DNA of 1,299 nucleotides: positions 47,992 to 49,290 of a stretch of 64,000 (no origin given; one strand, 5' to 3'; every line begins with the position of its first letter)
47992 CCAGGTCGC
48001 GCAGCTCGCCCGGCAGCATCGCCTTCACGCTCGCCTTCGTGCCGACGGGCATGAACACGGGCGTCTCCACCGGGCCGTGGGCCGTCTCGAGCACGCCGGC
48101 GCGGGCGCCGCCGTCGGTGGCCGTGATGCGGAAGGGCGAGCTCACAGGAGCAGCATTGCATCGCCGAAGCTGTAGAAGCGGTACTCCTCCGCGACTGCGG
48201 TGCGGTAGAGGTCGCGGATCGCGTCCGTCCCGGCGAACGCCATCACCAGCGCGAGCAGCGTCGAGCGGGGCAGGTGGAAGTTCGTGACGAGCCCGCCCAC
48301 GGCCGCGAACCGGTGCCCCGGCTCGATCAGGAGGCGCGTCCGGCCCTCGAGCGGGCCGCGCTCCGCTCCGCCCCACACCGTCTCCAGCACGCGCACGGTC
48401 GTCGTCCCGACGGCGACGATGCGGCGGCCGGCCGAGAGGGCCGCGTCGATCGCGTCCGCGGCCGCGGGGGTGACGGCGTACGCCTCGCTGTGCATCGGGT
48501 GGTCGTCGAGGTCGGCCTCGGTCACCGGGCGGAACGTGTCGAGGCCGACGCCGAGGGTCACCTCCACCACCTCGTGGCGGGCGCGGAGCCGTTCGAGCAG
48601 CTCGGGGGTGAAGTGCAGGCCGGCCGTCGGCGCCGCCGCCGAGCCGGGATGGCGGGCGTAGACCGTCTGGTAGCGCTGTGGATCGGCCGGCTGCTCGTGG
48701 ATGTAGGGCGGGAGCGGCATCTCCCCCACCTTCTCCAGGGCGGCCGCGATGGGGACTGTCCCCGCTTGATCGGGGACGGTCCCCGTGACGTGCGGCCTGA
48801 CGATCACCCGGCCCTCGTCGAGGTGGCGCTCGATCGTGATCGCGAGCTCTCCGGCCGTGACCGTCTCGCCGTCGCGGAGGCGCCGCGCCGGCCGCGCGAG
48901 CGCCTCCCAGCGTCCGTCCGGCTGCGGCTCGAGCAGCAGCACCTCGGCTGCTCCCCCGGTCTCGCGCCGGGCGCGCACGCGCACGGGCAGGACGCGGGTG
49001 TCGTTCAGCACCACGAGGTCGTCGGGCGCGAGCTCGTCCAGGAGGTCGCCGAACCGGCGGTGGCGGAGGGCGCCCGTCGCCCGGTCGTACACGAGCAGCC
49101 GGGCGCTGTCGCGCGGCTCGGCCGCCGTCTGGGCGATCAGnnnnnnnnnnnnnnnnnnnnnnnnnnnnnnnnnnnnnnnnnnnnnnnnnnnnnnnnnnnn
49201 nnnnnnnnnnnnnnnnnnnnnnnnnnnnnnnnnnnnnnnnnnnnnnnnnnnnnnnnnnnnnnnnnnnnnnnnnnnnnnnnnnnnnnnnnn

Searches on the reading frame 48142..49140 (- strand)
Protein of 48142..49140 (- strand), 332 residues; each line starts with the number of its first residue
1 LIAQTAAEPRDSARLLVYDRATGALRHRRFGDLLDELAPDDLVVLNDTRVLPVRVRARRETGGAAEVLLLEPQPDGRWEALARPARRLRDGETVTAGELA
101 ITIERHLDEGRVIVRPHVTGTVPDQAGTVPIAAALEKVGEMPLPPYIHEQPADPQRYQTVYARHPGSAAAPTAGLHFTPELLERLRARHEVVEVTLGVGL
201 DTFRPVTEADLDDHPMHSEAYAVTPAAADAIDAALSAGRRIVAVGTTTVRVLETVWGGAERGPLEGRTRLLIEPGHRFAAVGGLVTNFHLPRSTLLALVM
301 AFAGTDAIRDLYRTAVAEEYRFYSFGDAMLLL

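Call 13: search_protein_families(library=pfam, proteins=[window:48142-49140:-], max_evalue=0.01)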
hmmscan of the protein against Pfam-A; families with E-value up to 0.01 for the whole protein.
window:48142-49140:- (332 aa): 1 family
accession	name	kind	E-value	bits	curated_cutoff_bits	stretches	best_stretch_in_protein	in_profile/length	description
PF02547.20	Queuosine_synth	-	2.3e-112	375.7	25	1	1-331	12-322/322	Queuosine biosynthesis protein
